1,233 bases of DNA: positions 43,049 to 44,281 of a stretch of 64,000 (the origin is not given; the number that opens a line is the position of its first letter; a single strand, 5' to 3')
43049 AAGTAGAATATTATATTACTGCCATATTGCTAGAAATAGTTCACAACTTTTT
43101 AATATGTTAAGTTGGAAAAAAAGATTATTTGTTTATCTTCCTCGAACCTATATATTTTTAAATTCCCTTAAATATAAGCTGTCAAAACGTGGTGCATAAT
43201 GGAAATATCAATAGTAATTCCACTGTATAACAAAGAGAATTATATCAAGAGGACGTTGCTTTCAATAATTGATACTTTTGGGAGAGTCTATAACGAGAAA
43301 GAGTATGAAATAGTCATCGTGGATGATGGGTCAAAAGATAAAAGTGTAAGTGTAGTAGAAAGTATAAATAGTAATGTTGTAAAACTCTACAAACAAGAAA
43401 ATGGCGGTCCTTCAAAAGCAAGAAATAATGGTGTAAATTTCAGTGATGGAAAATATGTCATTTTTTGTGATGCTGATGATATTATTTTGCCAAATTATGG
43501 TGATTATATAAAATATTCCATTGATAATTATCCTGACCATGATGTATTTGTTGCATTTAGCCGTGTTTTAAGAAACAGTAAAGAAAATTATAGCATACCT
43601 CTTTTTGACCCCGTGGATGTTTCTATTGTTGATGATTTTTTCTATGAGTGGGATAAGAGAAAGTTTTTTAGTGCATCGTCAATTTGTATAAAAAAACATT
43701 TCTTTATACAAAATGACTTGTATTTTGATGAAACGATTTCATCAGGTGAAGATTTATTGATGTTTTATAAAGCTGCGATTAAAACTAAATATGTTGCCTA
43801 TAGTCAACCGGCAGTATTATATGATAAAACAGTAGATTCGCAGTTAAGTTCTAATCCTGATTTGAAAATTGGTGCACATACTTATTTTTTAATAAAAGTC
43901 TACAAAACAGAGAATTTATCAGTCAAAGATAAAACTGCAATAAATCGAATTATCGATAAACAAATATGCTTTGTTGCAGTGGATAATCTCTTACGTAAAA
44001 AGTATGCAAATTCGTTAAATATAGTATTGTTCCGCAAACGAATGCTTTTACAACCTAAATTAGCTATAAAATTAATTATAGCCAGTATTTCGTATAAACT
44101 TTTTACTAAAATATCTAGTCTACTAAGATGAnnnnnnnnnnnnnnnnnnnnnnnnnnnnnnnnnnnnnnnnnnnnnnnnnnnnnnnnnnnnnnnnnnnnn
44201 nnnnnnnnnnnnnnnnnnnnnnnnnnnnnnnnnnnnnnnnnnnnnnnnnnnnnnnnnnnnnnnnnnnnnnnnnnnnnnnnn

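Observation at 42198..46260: Overlapping start/stop codons through the O-antigen genes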

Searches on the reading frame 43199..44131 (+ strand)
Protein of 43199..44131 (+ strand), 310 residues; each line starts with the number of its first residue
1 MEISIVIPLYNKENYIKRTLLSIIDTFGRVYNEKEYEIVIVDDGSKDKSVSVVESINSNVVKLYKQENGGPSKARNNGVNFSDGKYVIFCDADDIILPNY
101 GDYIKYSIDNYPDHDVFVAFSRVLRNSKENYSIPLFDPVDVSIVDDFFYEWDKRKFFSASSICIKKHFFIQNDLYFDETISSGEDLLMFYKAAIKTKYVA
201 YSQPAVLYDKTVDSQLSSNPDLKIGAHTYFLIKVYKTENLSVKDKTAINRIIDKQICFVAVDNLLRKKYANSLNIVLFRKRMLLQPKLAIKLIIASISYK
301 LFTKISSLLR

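Call 5: search_protein_families(library=pfam, proteins=[window:43199-44131:+])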
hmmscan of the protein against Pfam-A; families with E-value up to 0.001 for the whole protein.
window:43199-44131:+ (310 aa): 3 families
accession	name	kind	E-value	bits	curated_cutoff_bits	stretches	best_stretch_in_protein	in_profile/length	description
PF00535.33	Glycos_transf_2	-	1.7e-27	96.9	23.3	1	4-127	1-122/168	Glycosyl transferase family 2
PF10111.15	Glyco_tranf_2_2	-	8.5e-16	58.7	27.3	1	4-212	1-219/276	Glycosyltransferase like family 2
PF13641.12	Glyco_tranf_2_3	-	2.5e-07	31.4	27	1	3-100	3-103/230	Glycosyltransferase like family 2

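Call 64: search_protein_families(library=ncbifam, proteins=[window:43199-44131:+], max_evalue=0.00001)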
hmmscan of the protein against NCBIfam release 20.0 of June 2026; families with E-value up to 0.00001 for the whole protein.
window:43199-44131:+ (310 aa): 19 families
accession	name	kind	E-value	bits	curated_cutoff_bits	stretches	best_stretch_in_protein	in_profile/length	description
NF007482.0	PRK10073.1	equivalog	6.8e-22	77.9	423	1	2-100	7-102/334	glycosyltransferase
NF041875.1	EPS_EpsD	equivalog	3.3e-19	69.5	370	1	3-155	1-147/325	exopolysaccharide biosynthesis glycosyltransferase EpsD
NF047683.1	TeichurnBiosyTuaG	equivalog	2.9e-14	53.3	400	1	2-98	7-101/252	teichuronic acid biosynthesis protein TuaG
TIGR03965.1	mycofact_glyco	equivalog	1.2e-13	50.7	280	1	2-129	75-197/467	mycofactocin biosynthesis glycosyltransferase MftF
TIGR03937.1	PgaC_IcaA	equivalog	1.4e-12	47.3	422.3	1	2-112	46-154/407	poly-beta-1,6-N-acetyl-D-glucosamine synthase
NF047588.1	GlcsyltransPgfSStrep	equivalog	1.9e-11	43.8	500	1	1-94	1-96/308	glycosyltransferase PgfS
TIGR03111.1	glyc2_xrt_Gpos1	hypoth_equivalog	2.6e-11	43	363.95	1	2-98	50-146/439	TIGR03111 family XrtG-associated glycosyltransferase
TIGR04283.1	glyco_like_mftF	equivalog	4.3e-11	42.8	182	1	3-128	1-115/221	TIGR04283 family arsenosugar biosynthesis glycosyltransferase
NF050050.1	ProtGlycPglI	equivalog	1.1e-10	41.5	500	1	3-99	4-99/306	GalNAc(5)-diNAcBac-PP-undecaprenol beta-1,3-glucosyltransferase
NF038299.1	EPS_HpsN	equivalog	2.5e-10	39.8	425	1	2-128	2-124/317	hormogonium polysaccharide biosynthesis glycosyltransferase HpsN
NF007986.1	PRK10714.1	equivalog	9.3e-10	38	529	1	2-94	7-101/316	undecaprenyl-phosphate 4-deoxy-4-formamido-L-arabinose transferase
NF038302.1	EPS_HpsE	equivalog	1.1e-09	37.7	300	1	1-100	1-103/307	hormogonium polysaccharide biosynthesis glycosyltransferase HpsE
NF041394.1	GtaseAglG_Halo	equivalog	2.3e-08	33.7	440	1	1-119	1-115/304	glucosyl-dolichyl phosphate glucuronosyltransferase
NF053739.1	GlytfEpsEBac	equivalog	3.7e-06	26.1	450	1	3-100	3-99/265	glycosyltransferase EpsE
NF007453.0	PRK10018.1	equivalog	3.8e-06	26.7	382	1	3-123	8-126/280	colanic acid biosynthesis glycosyltransferase WcaA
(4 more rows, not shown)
